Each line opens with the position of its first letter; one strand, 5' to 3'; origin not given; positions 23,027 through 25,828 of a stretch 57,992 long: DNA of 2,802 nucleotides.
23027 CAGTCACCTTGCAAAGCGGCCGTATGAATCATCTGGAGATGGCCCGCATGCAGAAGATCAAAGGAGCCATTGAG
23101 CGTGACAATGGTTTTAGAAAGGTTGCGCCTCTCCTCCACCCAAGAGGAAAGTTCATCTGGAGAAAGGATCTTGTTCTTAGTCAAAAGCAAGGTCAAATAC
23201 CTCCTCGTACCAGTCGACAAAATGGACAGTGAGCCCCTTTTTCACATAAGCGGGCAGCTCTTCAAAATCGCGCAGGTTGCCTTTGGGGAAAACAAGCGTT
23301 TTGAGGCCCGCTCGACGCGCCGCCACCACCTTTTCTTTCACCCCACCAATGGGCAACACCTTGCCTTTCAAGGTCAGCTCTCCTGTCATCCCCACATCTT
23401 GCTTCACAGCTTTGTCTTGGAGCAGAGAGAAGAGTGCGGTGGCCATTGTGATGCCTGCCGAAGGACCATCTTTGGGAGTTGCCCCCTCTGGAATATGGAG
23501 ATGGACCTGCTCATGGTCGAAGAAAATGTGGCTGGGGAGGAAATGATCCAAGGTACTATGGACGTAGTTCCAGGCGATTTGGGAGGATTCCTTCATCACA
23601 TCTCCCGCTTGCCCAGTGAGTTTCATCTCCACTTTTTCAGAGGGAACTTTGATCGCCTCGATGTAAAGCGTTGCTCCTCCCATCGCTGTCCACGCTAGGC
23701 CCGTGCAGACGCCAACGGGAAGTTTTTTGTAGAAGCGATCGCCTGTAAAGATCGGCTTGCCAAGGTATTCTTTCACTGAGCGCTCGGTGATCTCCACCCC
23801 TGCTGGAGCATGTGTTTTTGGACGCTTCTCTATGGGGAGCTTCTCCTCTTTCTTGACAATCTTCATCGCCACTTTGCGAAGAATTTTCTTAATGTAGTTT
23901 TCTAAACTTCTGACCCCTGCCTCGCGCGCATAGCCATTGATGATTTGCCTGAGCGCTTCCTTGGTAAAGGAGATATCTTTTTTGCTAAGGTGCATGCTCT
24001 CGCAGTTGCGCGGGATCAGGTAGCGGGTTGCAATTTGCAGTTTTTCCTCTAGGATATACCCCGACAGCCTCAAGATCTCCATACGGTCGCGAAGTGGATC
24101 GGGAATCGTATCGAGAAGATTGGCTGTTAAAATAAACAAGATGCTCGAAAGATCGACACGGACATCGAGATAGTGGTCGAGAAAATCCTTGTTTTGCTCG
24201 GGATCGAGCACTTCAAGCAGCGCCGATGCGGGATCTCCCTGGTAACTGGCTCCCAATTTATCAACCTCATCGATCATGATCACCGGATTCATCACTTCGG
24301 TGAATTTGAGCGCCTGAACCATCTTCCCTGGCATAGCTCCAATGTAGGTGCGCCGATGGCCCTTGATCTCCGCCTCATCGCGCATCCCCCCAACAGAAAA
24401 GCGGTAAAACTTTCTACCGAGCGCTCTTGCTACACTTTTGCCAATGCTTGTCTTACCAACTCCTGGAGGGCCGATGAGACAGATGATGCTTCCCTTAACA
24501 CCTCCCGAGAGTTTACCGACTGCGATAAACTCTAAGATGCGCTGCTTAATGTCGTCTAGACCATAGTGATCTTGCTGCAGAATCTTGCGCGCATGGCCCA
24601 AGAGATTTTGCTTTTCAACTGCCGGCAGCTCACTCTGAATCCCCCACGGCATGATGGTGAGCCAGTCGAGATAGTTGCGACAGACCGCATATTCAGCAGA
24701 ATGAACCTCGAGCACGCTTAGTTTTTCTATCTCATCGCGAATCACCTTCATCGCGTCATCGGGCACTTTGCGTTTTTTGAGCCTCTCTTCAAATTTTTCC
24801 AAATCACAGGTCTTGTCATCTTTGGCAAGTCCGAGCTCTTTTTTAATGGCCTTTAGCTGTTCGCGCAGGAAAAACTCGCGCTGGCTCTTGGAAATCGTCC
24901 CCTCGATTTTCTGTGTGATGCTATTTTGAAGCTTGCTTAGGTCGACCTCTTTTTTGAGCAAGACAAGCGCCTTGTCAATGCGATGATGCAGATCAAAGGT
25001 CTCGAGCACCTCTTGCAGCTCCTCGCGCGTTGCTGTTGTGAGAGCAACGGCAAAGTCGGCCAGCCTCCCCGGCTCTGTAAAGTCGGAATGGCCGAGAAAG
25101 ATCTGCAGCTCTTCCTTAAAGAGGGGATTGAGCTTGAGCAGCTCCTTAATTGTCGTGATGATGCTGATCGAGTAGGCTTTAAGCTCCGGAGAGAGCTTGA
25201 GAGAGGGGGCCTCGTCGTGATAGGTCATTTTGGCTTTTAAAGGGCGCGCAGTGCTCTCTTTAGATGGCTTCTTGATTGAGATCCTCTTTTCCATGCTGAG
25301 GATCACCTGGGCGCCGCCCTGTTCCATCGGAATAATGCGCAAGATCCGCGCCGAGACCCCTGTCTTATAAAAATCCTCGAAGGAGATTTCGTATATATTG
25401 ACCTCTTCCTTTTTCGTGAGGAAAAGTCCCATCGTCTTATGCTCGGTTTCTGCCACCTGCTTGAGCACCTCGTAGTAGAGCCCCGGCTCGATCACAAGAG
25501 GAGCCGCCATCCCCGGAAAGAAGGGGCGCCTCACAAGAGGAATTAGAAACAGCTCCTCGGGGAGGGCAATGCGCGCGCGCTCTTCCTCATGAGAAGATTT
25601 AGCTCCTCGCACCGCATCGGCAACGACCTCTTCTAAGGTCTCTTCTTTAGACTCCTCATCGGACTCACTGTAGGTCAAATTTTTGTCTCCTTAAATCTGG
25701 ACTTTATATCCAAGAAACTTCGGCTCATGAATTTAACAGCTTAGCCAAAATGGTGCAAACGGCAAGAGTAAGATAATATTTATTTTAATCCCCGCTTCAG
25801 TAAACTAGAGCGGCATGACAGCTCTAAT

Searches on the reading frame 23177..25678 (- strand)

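Call 65: search_protein_families(library=pfam, max_evalue=0.001, proteins=[window:23177-25678:-])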
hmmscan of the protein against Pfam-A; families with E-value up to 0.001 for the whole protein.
window:23177-25678:- (833 aa): 9 families
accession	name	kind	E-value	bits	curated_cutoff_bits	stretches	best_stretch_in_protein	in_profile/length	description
PF05362.19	Lon_C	-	1.4e-78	263.6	21.1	1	630-832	2-203/205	Lon protease (S16) C-terminal proteolytic domain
PF02190.22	LON_substr_bdg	-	4.7e-33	115.2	28.7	1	43-243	2-200/200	ATP-dependent protease La (LON) substrate-binding domain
PF00004.35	AAA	-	8.6e-25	88.1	21.2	1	399-537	1-127/131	ATPase family associated with various cellular activities (AAA)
PF22667.2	Lon_lid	-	2.5e-19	69.1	27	1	562-613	3-54/57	Lon protease AAA+ ATPase lid domain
PF13541.12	ChlI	-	4.5e-09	36.7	27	1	682-801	9-121/121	Subunit ChlI of Mg-chelatase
PF07728.20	AAA_5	-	7.2e-07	29.7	22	1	399-532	2-138/139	AAA domain (dynein-related subfamily)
PF07724.20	AAA_2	-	4.8e-06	27.1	27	1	399-522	6-126/166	AAA domain (Cdc48 subfamily)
PF13401.12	AAA_22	-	0.0004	21.1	27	0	397-486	6-99/130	AAA domain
PF08298.17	AAA_PrkA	-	0.00098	18.7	25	0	369-422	58-111/358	PrkA AAA domain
